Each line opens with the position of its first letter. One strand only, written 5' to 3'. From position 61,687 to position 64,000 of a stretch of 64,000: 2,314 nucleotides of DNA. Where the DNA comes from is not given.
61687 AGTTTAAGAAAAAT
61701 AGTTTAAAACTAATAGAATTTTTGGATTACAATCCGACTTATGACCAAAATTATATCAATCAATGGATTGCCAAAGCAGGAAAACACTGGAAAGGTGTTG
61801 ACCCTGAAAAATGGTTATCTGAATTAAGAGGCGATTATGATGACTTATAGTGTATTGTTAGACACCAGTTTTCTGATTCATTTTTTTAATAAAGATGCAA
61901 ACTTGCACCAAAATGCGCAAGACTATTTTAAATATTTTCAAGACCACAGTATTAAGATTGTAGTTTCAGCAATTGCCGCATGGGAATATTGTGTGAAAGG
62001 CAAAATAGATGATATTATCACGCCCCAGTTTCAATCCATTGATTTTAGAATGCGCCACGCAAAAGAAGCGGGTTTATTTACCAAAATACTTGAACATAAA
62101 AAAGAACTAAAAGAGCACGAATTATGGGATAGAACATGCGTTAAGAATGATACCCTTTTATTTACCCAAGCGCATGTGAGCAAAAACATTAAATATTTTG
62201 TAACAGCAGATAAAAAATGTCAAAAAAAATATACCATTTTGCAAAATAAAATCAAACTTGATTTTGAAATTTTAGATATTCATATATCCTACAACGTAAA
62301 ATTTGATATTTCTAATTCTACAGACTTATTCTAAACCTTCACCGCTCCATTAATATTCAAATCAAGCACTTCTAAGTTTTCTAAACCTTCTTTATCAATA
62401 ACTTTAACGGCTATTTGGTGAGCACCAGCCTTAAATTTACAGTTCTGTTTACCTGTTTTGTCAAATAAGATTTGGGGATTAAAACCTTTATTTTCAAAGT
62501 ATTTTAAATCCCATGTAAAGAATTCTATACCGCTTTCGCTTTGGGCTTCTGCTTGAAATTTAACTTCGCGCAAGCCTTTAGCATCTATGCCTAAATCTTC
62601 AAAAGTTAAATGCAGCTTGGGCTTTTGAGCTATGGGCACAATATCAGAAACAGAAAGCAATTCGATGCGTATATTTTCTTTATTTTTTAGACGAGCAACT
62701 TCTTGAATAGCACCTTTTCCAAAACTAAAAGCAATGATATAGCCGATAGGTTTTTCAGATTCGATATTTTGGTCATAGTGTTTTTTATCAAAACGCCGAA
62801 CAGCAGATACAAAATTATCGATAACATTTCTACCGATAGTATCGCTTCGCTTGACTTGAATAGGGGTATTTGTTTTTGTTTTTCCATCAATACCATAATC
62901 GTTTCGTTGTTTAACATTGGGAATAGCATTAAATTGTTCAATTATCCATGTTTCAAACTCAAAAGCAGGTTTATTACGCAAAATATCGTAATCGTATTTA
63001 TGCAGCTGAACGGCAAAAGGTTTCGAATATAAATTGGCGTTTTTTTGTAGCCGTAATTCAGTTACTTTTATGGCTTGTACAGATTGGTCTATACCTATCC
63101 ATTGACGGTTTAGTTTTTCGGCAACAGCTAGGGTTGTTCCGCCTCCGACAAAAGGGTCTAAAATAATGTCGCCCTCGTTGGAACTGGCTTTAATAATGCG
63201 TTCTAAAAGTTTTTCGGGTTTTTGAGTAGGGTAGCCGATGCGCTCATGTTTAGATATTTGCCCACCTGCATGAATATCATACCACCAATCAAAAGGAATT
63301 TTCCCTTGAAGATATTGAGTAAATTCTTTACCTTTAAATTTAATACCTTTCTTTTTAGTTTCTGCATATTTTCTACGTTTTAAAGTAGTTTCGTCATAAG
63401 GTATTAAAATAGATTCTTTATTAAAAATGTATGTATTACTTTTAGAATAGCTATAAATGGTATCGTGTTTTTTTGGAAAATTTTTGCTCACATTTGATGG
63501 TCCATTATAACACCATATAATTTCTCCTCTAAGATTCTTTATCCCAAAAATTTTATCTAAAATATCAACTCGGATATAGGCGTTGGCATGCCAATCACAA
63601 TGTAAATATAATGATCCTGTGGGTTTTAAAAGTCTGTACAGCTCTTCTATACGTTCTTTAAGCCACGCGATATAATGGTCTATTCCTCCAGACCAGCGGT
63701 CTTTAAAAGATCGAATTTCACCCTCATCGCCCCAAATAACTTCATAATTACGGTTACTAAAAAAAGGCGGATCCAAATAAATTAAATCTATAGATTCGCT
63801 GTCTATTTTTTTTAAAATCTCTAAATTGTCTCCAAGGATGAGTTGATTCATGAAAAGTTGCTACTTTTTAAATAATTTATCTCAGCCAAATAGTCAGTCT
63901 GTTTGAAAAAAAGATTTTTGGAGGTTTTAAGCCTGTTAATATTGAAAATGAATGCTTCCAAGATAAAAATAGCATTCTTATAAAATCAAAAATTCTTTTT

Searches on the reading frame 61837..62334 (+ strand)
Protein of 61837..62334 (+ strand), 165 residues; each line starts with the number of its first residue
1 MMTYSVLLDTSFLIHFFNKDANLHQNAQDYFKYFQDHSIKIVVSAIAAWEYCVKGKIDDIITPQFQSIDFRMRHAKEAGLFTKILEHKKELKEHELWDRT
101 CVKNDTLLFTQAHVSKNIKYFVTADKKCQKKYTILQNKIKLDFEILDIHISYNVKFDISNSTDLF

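Call 23: search_protein_families(library=pfam, proteins=[window:61837-62334:+], max_evalue=0.01)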
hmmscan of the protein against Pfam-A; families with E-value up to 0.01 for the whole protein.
window:61837-62334:+ (165 aa): 1 family
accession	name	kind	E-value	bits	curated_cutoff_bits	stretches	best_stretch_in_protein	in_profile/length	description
PF01850.27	PIN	-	0.00017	22.6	23.6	1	6-129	1-115/120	PIN domain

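Call 49: search_protein_families(library=padloc, proteins=[window:61837-62334:+], max_evalue=0.001)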
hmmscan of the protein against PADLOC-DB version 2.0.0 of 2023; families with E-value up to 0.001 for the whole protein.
window:61837-62334:+ (165 aa): 0 families

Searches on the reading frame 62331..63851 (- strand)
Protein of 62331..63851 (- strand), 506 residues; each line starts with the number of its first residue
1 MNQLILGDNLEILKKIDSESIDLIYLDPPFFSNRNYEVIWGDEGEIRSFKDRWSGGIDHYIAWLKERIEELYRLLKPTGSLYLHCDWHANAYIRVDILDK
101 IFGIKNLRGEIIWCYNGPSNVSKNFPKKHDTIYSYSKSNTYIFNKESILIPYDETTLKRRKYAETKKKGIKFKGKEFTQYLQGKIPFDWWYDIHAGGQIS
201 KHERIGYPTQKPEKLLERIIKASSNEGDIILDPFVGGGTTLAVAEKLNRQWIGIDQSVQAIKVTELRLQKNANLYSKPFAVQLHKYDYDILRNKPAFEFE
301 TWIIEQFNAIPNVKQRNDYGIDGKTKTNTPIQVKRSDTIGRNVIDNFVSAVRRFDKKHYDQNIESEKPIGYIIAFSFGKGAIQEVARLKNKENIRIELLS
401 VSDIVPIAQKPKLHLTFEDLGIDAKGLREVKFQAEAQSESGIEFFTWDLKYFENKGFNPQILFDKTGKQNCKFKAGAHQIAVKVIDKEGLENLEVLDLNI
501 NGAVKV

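Call 23: search_protein_families(library=pfam, proteins=[window:62331-63851:-], max_evalue=0.01)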
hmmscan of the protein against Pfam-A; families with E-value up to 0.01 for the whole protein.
window:62331-63851:- (506 aa): 2 families
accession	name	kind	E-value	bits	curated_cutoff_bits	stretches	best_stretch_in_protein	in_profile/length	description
PF01555.25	N6_N4_Mtase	-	2.8e-50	171.7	26.7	1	21-263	1-218/221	DNA methylase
PF04471.18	Mrr_cat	-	0.0066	17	21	0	306-357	16-76/115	Restriction endonuclease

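Call 49: search_protein_families(library=padloc, proteins=[window:62331-63851:-], max_evalue=0.001)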
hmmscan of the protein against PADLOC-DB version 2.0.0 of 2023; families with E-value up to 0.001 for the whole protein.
window:62331-63851:- (506 aa): 66 families (the best 25 are shown)
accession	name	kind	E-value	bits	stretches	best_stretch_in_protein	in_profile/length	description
PDLC03339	MTase_II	-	2.1e-68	228.9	1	2-324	4-317/399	Type II methyltransferase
PDLC03299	MTase_II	-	2.5e-52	176.2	1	3-290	16-279/296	Type II methyltransferase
PDLC03300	MTase_II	-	2.6e-51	172.5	1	4-276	14-284/302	Type II methyltransferase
PDLC03371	MTase_II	-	2.1e-48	163.1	1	2-272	11-256/260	Type II methyltransferase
PDLC03633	MTase_III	-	5.4e-48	162.1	1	2-270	78-355/616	Type III methyltransferase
PDLC03354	MTase_II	-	1.4e-46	157.4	2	2-173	61-239/425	Type II methyltransferase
PDLC03216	MTase_II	-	1.5e-37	127.4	2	188-282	173-269/364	Type II methyltransferase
PDLC03635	MTase_III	-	1.7e-35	120.8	2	162-270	469-574/708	Type III methyltransferase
PDLC03636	MTase_III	-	2.7e-35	120.2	2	162-270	291-407/575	Type III methyltransferase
PDLC03738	oMTase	-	4.1e-34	115.9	2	187-281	182-278/376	orphan methyltransferase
PDLC03387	MTase_II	-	4e-33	112.8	2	106-271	141-278/289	Type II methyltransferase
PDLC03320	MTase_II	-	7.1e-33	112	1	7-273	38-279/289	Type II methyltransferase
PDLC03638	MTase_III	-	1.2e-32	111.1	2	180-310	588-718/816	Type III methyltransferase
PDLC03265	MTase_II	-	2.7e-32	110.5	2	4-164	27-170/333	Type II methyltransferase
PDLC03353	MTase_II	-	3.1e-29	100.3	1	2-271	10-253/260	Type II methyltransferase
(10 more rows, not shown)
